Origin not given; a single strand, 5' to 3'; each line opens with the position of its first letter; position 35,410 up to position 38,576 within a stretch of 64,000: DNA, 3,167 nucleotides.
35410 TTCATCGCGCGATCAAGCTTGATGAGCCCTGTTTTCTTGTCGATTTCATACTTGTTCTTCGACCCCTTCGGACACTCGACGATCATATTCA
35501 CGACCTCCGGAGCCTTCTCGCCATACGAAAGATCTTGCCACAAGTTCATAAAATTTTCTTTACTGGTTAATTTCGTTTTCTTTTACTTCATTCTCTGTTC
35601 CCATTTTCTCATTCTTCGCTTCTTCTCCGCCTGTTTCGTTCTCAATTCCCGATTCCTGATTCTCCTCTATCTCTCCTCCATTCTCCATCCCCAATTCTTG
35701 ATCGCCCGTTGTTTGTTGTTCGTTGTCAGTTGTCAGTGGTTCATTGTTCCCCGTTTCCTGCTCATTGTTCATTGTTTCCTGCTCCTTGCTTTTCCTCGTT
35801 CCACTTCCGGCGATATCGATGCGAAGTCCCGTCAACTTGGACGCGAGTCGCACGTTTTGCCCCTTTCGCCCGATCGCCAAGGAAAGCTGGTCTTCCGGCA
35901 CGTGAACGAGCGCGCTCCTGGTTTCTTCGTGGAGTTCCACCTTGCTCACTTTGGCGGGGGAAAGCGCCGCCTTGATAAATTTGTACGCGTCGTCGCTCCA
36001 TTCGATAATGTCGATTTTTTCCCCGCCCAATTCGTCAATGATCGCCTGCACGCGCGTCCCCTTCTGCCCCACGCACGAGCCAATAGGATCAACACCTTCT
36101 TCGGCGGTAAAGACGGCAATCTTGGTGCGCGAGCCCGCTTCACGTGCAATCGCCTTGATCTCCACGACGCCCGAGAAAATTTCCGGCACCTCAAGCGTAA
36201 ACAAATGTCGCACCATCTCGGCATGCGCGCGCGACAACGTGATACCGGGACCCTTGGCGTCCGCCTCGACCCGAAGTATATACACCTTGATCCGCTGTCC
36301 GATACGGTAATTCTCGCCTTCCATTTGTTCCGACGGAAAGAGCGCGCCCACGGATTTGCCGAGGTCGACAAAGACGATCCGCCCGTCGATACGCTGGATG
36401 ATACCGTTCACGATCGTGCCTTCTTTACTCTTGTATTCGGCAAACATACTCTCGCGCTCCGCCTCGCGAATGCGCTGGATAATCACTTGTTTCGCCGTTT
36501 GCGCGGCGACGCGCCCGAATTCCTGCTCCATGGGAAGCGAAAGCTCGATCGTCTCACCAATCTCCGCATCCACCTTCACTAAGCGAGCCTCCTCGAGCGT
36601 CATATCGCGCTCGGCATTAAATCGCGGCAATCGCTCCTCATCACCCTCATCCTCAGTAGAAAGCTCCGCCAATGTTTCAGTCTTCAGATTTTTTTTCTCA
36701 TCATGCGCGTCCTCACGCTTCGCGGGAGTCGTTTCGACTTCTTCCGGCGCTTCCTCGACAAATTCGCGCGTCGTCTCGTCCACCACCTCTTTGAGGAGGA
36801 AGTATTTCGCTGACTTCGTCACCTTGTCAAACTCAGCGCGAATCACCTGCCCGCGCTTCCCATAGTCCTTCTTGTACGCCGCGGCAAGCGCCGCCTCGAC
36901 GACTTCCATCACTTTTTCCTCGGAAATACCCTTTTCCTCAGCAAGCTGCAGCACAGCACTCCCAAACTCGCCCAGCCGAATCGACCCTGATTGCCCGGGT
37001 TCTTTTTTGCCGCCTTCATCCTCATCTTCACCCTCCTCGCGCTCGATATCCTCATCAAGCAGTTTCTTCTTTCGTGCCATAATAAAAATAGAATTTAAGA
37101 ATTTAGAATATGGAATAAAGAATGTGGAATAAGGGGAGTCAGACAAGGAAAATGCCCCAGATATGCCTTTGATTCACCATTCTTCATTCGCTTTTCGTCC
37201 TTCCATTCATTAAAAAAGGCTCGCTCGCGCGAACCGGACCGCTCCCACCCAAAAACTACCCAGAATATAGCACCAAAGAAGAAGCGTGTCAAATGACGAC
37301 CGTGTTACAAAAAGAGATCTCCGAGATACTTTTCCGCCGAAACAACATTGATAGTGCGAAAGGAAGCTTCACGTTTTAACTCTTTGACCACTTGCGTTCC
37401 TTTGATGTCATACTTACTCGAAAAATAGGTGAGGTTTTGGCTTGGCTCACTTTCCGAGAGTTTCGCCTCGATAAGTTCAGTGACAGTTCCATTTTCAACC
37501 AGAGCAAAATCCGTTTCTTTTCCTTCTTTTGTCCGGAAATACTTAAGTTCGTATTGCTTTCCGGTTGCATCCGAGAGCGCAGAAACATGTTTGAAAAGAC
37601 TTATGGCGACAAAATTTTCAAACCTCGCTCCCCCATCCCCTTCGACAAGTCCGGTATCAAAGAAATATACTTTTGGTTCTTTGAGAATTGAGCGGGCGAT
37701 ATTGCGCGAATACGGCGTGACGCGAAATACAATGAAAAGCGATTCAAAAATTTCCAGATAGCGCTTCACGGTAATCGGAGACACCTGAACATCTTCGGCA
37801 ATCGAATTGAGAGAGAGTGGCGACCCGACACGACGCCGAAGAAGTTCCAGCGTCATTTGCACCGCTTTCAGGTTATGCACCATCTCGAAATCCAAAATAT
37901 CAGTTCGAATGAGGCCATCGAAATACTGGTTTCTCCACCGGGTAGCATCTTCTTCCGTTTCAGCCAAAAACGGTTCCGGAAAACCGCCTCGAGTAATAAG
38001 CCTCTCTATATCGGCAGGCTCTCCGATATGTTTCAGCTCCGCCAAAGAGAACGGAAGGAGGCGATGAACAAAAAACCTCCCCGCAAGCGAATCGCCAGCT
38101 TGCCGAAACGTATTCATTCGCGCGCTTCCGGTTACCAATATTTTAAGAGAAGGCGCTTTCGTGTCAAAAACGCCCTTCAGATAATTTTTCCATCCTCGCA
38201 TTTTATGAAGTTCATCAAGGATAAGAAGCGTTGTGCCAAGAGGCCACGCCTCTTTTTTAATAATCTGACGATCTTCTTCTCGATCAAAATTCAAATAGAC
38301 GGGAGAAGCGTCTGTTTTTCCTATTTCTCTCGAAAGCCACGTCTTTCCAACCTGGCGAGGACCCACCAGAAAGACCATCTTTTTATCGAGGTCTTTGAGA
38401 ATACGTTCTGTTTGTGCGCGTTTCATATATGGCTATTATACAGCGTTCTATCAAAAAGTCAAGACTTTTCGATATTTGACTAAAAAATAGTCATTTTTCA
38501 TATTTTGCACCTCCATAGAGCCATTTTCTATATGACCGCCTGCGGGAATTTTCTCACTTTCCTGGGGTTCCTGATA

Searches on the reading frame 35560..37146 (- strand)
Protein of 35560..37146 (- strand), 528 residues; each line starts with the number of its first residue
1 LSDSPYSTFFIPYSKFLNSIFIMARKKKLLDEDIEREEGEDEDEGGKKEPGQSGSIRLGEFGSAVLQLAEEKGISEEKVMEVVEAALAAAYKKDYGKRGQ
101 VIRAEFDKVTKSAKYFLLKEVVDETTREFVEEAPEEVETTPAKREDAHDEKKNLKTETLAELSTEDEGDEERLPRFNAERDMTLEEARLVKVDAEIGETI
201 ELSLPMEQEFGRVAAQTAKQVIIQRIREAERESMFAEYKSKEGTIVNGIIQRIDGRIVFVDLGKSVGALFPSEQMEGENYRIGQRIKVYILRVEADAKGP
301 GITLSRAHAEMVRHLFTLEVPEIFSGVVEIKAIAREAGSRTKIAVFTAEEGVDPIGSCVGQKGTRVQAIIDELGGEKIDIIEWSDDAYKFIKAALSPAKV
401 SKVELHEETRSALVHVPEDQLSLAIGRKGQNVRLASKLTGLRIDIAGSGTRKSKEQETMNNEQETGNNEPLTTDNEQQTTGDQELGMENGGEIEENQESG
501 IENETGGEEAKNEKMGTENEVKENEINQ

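Call 69: search_protein_families(library=pfam, proteins=[window:35560-37146:-], max_evalue=0.0001)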
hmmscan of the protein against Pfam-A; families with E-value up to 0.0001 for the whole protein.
window:35560-37146:- (528 aa): 4 families
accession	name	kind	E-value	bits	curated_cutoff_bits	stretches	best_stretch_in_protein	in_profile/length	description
PF13184.12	KH_5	-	5.6e-29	100.5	27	1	337-404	1-68/69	NusA-like KH domain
PF08529.16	NusA_N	-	9.4e-29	100.5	23.8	1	60-232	1-119/119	NusA N-terminal domain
PF00575.29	S1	-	7.5e-09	36.3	22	1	241-300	3-69/74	S1 RNA binding domain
PF00013.35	KH_1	-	8.4e-06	25.9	21.5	0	414-449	4-40/66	KH domain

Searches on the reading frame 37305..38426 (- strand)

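Call 69: search_protein_families(library=pfam, proteins=[window:37305-38426:-], max_evalue=0.0001)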
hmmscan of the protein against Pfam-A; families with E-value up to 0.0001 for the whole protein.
window:37305-38426:- (373 aa): 2 families
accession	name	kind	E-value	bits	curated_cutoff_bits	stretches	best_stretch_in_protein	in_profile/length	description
PF13635.12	DUF4143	-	4.5e-27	95.2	28.1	1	175-323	2-159/160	Domain of unknown function (DUF4143)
PF13173.12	AAA_14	-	8.1e-25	87.7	27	1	15-131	2-128/129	AAA domain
